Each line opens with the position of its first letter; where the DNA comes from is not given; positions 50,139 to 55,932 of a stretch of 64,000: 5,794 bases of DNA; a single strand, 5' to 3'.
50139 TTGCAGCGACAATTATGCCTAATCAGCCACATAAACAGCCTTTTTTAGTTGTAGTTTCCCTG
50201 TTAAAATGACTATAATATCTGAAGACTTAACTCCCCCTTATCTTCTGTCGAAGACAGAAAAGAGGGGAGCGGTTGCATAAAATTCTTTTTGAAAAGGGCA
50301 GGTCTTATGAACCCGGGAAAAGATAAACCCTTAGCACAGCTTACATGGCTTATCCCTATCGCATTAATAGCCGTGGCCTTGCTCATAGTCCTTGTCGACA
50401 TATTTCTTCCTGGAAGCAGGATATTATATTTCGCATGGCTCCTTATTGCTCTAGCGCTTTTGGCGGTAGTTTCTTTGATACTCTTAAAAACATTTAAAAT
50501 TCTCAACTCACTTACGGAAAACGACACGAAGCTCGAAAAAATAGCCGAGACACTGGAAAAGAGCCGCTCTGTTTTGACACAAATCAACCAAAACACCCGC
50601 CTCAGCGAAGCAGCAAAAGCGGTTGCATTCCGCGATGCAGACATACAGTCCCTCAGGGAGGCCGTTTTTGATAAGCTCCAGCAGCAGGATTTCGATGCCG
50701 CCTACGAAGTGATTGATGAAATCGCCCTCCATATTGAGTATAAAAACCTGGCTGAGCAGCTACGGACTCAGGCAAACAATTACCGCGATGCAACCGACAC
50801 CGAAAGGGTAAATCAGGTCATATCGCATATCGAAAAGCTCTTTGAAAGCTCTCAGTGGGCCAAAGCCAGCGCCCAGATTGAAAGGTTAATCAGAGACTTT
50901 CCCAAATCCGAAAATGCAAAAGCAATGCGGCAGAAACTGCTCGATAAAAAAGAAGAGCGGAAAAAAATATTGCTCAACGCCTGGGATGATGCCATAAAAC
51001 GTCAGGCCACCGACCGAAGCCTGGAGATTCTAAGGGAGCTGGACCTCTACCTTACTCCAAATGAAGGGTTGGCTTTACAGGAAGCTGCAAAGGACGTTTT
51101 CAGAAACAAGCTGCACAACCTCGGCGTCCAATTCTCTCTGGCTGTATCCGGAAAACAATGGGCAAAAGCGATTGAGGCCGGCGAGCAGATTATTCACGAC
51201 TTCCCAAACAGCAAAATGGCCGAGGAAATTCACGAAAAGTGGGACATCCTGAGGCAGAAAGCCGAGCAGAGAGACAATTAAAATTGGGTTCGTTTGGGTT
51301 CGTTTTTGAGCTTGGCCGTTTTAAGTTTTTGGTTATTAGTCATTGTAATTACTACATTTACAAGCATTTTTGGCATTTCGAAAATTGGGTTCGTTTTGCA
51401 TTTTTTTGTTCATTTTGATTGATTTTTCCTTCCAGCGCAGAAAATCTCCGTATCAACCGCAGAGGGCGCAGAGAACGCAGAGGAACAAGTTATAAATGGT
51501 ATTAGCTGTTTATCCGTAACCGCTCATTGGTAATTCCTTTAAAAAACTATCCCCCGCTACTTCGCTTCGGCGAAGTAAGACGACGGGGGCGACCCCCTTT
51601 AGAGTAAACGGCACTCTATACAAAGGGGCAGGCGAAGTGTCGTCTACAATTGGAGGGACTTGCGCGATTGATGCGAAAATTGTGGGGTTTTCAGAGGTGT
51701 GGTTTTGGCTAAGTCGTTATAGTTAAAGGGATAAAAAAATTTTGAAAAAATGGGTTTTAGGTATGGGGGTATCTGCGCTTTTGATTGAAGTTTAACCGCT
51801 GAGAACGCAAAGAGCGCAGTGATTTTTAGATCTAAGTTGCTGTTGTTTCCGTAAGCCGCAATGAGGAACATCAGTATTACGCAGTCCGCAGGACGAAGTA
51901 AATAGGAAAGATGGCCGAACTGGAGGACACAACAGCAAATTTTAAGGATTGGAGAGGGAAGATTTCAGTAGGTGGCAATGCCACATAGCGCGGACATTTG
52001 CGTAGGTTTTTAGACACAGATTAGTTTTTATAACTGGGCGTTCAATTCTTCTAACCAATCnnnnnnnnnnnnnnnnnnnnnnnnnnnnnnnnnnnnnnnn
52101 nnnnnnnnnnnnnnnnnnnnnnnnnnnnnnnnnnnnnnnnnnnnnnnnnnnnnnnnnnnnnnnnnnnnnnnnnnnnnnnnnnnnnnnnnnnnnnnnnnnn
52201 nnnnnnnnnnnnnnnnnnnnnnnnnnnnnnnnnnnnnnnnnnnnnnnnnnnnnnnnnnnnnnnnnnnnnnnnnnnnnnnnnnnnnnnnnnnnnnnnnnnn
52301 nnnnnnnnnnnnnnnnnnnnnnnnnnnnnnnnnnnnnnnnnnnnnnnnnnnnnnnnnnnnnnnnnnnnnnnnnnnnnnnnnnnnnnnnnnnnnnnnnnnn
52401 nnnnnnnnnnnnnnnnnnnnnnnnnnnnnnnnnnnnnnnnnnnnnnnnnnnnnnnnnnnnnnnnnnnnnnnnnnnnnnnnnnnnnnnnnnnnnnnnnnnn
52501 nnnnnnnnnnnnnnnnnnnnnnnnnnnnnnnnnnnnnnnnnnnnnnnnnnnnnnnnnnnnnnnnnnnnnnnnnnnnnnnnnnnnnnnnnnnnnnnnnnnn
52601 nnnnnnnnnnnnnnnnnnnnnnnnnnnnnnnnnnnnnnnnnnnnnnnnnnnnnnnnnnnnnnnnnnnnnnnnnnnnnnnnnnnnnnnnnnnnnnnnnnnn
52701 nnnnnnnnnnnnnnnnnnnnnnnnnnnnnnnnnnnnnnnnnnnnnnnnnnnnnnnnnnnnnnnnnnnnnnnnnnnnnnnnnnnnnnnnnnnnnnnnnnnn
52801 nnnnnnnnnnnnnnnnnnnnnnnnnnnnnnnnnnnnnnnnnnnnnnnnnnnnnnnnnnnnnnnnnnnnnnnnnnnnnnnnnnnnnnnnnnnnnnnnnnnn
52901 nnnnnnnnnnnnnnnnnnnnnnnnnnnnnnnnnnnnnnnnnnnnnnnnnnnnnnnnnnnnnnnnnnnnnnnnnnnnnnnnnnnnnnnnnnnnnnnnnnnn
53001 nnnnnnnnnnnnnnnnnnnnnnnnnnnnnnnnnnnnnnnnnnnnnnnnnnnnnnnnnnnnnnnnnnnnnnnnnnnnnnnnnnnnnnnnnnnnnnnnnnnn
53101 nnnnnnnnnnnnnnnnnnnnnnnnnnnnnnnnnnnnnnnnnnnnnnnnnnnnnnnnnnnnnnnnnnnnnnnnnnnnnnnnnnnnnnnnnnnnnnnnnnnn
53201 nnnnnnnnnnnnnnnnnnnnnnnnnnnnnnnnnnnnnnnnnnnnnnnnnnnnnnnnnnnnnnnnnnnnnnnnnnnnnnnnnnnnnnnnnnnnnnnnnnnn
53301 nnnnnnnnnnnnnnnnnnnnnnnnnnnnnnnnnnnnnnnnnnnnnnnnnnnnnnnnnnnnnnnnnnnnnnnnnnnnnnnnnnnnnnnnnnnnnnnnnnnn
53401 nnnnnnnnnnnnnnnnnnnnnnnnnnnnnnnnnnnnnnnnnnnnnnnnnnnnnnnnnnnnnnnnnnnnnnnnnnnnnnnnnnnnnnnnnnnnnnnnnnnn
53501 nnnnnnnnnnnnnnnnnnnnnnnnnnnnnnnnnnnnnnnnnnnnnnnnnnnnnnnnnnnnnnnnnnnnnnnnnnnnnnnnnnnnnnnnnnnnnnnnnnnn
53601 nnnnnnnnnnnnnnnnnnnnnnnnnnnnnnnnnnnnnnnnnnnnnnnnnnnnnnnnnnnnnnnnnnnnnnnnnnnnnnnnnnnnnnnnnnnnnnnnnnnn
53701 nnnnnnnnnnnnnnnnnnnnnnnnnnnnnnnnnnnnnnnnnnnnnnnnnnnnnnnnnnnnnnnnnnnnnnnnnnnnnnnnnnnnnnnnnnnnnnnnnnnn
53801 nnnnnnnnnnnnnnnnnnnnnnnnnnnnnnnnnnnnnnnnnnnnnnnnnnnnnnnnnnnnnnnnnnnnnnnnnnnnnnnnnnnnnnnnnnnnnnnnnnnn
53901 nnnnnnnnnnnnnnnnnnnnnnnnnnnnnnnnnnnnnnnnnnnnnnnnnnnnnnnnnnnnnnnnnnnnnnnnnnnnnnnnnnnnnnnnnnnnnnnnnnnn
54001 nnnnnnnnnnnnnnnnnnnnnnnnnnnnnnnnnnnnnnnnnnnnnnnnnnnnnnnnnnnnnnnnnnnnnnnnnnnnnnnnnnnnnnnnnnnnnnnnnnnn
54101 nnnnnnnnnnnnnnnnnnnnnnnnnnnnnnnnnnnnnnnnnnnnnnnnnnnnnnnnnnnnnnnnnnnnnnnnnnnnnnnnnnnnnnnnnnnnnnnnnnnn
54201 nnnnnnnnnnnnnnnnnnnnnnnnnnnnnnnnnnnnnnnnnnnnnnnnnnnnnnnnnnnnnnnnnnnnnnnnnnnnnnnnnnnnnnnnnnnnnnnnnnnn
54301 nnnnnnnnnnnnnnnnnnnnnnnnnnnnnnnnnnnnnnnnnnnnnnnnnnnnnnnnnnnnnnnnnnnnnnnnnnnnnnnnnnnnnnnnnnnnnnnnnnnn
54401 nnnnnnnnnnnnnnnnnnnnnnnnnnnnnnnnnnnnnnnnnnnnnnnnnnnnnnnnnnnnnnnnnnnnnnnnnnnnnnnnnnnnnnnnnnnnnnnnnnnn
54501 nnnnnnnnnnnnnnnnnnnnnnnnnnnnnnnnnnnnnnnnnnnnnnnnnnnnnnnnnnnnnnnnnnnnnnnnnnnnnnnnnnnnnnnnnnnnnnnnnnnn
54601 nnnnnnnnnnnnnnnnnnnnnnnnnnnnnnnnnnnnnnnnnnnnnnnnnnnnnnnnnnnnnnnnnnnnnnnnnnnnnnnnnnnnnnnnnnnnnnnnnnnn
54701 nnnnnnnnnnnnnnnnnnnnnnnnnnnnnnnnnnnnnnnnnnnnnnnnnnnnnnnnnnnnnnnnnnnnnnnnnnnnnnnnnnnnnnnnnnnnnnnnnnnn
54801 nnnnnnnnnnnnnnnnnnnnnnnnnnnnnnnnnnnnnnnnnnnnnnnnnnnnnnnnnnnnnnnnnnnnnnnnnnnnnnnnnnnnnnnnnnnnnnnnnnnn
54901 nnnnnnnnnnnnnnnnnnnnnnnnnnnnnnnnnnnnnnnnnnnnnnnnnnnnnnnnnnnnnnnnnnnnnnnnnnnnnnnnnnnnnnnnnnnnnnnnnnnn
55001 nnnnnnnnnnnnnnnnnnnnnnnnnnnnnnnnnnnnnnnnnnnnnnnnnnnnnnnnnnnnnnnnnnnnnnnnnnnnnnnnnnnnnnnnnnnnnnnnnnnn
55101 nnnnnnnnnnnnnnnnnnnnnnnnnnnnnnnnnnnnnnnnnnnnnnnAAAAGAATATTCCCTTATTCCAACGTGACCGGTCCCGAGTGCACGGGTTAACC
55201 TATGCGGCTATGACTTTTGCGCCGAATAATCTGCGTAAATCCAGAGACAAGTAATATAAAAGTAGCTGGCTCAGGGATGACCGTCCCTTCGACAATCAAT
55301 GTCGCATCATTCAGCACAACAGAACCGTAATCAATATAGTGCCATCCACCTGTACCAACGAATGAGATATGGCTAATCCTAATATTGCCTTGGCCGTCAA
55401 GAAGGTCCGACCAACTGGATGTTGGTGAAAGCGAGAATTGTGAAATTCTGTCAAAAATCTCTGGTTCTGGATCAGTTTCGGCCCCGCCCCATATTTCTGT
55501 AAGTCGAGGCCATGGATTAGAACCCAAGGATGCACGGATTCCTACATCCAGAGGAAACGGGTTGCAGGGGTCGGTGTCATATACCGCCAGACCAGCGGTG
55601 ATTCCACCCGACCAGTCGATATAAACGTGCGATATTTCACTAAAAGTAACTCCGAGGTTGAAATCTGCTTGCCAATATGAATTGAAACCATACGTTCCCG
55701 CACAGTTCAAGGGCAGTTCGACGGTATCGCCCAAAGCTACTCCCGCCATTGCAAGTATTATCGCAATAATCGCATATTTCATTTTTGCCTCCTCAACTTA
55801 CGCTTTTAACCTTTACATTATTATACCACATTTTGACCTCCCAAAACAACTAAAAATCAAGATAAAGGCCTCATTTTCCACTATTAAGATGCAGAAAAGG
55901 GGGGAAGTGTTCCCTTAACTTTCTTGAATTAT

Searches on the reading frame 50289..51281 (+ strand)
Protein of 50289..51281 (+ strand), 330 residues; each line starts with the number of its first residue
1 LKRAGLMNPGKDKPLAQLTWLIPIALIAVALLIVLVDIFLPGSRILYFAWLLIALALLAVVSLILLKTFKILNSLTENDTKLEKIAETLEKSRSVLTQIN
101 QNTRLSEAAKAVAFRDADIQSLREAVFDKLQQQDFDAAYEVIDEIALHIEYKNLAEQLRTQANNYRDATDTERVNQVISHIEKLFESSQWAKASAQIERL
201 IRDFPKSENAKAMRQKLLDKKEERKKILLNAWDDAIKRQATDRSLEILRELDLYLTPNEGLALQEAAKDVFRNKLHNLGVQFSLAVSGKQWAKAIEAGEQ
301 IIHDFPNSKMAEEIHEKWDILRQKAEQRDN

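Call 10: search_protein_families(library=pfam, proteins=[window:50289-51281:+])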
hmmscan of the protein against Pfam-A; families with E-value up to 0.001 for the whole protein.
window:50289-51281:+ (330 aa): 1 family
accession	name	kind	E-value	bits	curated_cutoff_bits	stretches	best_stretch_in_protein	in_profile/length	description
PF13525.12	YfiO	-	5.9e-05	23.4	25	0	184-220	100-136/203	Outer membrane lipoprotein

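Call 26: search_protein_families(library=padloc, proteins=[window:50289-51281:+], max_evalue=0.01)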
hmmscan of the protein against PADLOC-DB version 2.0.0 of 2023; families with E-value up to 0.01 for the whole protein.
window:50289-51281:+ (330 aa): 0 families

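Call 27: search_protein_families(library=ncbifam, proteins=[window:50289-51281:+], max_evalue=0.01)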
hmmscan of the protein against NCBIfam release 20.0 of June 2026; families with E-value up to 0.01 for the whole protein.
window:50289-51281:+ (330 aa): 6 families
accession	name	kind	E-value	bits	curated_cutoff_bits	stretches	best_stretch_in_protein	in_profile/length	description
TIGR03302.1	OM_YfiO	subfamily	0.00014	21.4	81.4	0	291-324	131-164/239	outer membrane protein assembly factor BamD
NF047333.1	Chlam_inc_CT214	subfamily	0.0015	17.8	90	1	27-186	5-149/500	CT214 family putative inclusion membrane protein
TIGR03023.1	WcaJ_sugtrans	equivalog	0.0022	17.4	410.75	1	22-165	72-216/453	undecaprenyl-phosphate glucose phosphotransferase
TIGR03025.1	EPS_sugtrans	subfamily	0.0033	16.7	295.55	1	5-156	48-203/445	exopolysaccharide biosynthesis polyprenyl glycosylphosphotransferase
TIGR02795.1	tol_pal_ybgF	equivalog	0.0039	17.8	90.1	0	184-217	86-119/119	tol-pal system protein YbgF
TIGR02896.1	spore_III_AF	equivalog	0.0086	16.4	61.3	1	25-108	9-84/106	stage III sporulation protein AF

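Call 100: find_homologous_proteins(query=window:50289-51281:+, max_evalue=1e-20)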
Query window:50289-51281:+ (330 aa): 1898 proteins with E <= 1e-20 among 8000 candidates; the best 120 are listed.
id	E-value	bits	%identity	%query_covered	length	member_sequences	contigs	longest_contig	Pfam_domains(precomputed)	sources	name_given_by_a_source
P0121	2.1e-200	683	100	98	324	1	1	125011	-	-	-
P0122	2.0e-173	594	87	98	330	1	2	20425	-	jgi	jgi:hypothetical protein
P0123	2.6e-166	571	83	98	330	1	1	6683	-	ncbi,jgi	ncbi:MAG: hypothetical protein WC454_05730 [Phycisphaerae bacterium]|jgi:hypothetical protein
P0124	3.6e-165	567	82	98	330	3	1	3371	PF13525.13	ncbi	-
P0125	8.5e-164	562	83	98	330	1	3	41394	PF13525.13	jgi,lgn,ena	jgi:hypothetical protein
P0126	4.2e-163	560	83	98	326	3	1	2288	-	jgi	jgi:ABC-type multidrug transport system fused ATPase/permease subunit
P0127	5.5e-163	560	83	98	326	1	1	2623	-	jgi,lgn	jgi:hypothetical protein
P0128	5.6e-163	560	83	98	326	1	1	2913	-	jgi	jgi:hypothetical protein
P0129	6.7e-163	560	83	98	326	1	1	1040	-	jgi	jgi:hypothetical protein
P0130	9.4e-163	559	83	98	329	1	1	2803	-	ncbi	-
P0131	1.3e-162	559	83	98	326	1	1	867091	-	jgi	jgi:hypothetical protein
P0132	1.9e-162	558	82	98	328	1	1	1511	-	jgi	jgi:hypothetical protein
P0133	3.6e-162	557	83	98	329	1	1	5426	-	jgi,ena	-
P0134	1.3e-161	555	82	98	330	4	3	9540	PF13525.13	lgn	-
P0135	2.5e-161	554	82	98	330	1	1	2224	-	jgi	jgi:hypothetical protein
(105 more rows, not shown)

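Call 101: find_encoding_contigs(protein=P0122, flank=8000, max_places=2)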
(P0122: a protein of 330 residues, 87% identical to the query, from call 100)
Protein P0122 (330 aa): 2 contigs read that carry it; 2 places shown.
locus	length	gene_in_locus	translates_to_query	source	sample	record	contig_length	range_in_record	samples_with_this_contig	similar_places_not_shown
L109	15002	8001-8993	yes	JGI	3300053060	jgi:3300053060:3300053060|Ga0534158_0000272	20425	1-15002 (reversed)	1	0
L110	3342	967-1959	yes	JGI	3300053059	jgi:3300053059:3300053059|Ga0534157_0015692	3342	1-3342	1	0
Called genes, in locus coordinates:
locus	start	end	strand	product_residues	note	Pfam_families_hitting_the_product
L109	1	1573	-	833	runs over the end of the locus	PF02861:Clp_N, PF13191:AAA_16 (weak), PF00004:AAA, PF17871:AAA_lid_9, PF07724:AAA_2, PF00004:AAA, PF07728:AAA_5, PF10431:ClpB_D2-small, +9 more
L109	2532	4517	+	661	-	PF01555:N6_N4_Mtase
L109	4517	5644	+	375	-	-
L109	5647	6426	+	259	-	PF09520:HinfI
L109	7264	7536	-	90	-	-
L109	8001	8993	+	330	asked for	-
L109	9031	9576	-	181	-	PF10936:DUF2617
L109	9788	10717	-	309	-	PF02517:Rce1-like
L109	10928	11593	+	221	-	PF00730:HhH-GPD, PF00633:HHH (weak)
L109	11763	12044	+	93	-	-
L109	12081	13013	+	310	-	PF24400:DUF7544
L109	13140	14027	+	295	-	PF10418:DHODB_Fe-S_bind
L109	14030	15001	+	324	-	?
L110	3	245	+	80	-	?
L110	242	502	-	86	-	-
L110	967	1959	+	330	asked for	-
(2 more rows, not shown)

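Call 102: find_encoding_contigs(protein=P0125, flank=8000, max_places=2)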
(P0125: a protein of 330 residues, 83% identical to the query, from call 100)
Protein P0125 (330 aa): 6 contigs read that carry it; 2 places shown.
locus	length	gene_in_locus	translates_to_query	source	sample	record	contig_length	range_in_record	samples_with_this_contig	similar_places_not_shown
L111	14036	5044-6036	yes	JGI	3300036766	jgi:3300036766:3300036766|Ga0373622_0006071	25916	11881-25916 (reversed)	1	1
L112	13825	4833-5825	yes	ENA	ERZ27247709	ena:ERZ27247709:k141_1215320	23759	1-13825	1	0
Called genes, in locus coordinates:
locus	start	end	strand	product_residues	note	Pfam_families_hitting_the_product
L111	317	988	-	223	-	PF27324:MjaV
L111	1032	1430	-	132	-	-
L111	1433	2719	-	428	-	PF01555:N6_N4_Mtase, PF01170:UPF0020 (weak), PF08241:Methyltransf_11 (faint), PF01555:N6_N4_Mtase (weak)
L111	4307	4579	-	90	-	-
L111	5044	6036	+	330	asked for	PF13525:YfiO (faint)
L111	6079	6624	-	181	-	PF10936:DUF2617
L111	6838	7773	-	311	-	PF02517:Rce1-like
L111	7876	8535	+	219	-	PF00730:HhH-GPD, PF00633:HHH (weak)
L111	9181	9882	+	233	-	PF01936:NYN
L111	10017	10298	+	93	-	-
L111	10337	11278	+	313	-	PF24400:DUF7544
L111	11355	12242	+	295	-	PF10418:DHODB_Fe-S_bind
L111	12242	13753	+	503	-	PF13738:Pyr_redox_3 (faint), PF14691:Fer4_20, PF01262:AlaDh_PNT_C (faint), PF07992:Pyr_redox_2, PF12831:FAD_oxidored (weak), PF13450:NAD_binding_8 (weak), PF00070:Pyr_redox (weak)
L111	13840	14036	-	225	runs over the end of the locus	PF07589:PEP_exosort_dom (weak)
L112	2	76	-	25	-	?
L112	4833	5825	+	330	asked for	PF13525:YfiO (faint)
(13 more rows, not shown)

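Call 103: find_encoding_contigs(protein=P0131, flank=8000, max_places=1)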
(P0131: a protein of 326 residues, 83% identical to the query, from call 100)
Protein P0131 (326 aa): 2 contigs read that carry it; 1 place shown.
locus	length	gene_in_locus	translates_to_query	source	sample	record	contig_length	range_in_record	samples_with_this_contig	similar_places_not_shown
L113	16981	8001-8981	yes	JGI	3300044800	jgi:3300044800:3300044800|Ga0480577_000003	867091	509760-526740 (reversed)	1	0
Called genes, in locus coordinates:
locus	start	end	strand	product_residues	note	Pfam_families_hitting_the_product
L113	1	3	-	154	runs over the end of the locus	PF00583:Acetyltransf_1, PF13673:Acetyltransf_10, PF13508:Acetyltransf_7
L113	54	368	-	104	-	PF05899:Cupin_3 (weak), PF02311:AraC_binding (weak), PF06249:EutQ (weak), PF07883:Cupin_2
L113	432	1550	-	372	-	PF04389:Peptidase_M28 (weak), PF01546:Peptidase_M20, PF07687:M20_dimer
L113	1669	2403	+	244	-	PF02591:Zn_ribbon_9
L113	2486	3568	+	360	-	PF00075:RNase_H, PF13456:RVT_3, PF00551:Formyl_trans_N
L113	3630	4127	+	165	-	-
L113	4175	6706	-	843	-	PF02861:Clp_N, PF13191:AAA_16 (weak), PF00004:AAA, PF17871:AAA_lid_9, PF00004:AAA, PF07724:AAA_2, PF07728:AAA_5, PF10431:ClpB_D2-small, +10 more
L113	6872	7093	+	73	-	-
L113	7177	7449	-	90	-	-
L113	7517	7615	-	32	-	-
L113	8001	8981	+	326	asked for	-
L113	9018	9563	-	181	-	PF10936:DUF2617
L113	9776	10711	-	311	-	PF02517:Rce1-like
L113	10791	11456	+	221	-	PF00730:HhH-GPD, PF00633:HHH (weak)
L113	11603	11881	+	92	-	-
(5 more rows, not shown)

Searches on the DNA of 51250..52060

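Call 45: search_rna_families(source=window, start=51250, end=52060, threshold=evalue, max_evalue=10)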
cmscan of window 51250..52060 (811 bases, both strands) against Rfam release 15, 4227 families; matches with E-value up to 10: 2.
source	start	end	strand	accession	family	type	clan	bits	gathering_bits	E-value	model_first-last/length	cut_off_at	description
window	51252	51284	+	RF02202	UCA1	Gene; lncRNA;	-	15.8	80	0.37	1-75/75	no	Urothelial cancer associated 1 conserved region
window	51697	51808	+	RF01052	Arthropod_7SK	Gene;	CL00013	9.4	44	3.2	5-308/351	no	Arthropod 7SK RNA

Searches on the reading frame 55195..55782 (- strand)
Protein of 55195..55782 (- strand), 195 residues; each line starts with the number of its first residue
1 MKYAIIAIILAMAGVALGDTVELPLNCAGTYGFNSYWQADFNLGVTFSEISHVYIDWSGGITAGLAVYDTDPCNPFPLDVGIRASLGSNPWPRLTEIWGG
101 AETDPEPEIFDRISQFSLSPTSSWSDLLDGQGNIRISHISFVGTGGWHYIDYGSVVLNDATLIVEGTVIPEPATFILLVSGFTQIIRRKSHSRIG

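Call 10: search_protein_families(library=pfam, proteins=[window:55195-55782:-])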
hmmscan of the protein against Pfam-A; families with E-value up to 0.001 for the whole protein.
window:55195-55782:- (195 aa): 0 families

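Call 26: search_protein_families(library=padloc, proteins=[window:55195-55782:-], max_evalue=0.01)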
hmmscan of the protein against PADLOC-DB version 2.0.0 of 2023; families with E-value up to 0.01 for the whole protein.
window:55195-55782:- (195 aa): 0 families

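Call 27: search_protein_families(library=ncbifam, proteins=[window:55195-55782:-], max_evalue=0.01)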
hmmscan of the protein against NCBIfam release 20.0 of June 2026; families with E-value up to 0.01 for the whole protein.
window:55195-55782:- (195 aa): 0 families

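Call 116: search_protein_families(library=pfam, proteins=[window:55195-55782:-], max_evalue=5)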
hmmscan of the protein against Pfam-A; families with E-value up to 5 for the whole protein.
window:55195-55782:- (195 aa): 1 family
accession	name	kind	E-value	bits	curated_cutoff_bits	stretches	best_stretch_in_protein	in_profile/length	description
PF07589.16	PEP-CTERM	-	0.37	11.4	20.7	1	169-181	2-13/24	PEP-CTERM motif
